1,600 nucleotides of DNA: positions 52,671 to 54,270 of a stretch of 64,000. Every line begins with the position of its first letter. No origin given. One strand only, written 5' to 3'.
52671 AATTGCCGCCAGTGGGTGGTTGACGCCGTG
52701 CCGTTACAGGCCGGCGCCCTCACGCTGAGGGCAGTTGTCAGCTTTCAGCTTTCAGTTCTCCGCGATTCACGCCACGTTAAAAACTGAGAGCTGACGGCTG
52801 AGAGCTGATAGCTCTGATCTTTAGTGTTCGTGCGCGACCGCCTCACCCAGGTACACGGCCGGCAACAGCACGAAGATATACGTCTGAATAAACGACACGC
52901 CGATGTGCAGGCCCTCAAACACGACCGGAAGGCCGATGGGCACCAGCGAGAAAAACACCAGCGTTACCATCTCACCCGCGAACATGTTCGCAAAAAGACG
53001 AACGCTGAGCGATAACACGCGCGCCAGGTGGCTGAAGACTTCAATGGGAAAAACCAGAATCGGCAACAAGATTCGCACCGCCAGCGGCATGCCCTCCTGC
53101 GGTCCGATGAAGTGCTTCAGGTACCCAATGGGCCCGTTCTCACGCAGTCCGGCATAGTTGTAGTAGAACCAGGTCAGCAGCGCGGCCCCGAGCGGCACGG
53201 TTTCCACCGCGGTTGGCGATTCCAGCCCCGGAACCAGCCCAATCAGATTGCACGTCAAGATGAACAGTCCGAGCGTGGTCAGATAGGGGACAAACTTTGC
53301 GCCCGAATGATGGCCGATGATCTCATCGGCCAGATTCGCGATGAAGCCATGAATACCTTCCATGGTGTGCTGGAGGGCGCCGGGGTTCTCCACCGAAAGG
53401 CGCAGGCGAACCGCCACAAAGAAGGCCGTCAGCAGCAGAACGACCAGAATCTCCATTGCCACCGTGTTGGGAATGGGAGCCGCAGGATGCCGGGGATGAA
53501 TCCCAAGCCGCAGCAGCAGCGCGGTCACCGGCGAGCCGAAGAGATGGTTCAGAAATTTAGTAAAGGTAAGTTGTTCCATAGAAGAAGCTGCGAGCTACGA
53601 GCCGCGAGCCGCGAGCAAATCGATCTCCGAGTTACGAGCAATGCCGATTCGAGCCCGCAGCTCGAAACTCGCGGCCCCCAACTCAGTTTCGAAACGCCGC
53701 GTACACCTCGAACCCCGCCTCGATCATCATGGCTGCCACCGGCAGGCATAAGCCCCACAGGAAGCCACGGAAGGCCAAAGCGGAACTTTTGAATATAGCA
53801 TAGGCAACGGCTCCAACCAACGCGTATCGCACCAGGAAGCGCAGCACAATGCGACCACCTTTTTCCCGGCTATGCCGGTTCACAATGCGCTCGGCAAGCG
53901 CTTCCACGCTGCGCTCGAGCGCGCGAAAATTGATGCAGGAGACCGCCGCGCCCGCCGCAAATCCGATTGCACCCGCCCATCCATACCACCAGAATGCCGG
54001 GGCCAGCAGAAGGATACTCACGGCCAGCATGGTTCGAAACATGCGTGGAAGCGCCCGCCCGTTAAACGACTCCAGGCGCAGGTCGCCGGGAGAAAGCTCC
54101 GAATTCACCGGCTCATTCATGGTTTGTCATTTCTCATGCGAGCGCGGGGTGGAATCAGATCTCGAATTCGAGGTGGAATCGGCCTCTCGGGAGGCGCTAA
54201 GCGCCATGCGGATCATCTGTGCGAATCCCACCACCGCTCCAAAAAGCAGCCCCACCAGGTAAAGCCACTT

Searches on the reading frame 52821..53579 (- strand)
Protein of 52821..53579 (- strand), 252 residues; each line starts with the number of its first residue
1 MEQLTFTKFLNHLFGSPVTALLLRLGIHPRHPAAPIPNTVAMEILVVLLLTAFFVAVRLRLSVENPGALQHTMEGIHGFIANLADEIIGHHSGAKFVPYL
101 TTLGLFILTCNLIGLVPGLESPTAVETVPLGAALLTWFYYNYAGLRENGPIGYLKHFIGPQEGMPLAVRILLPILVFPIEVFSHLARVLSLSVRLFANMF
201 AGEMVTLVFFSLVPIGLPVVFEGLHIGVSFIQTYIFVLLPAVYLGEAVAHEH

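Call 37: search_protein_families(library=pfam, proteins=[window:52821-53579:-], max_evalue=0.001)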
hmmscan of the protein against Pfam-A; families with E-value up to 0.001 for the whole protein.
window:52821-53579:- (252 aa): 1 family
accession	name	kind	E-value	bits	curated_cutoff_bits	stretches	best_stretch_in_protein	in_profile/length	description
PF00119.25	ATP-synt_A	-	1.3e-49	169.4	33.9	1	42-244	3-216/217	ATP synthase A chain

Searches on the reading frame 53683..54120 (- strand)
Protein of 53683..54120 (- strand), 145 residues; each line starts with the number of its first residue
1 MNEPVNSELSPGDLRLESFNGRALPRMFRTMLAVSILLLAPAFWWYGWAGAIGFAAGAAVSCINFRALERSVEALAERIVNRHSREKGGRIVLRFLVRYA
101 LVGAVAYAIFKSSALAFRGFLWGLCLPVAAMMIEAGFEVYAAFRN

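Call 37: search_protein_families(library=pfam, proteins=[window:53683-54120:-], max_evalue=0.001)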
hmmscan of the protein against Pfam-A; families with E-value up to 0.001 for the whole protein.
window:53683-54120:- (145 aa): 1 family
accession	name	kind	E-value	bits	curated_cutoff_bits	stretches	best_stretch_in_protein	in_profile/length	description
PF03899.21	ATP-synt_I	-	2.9e-11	44.1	25.1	1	26-124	1-98/99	ATP synthase I chain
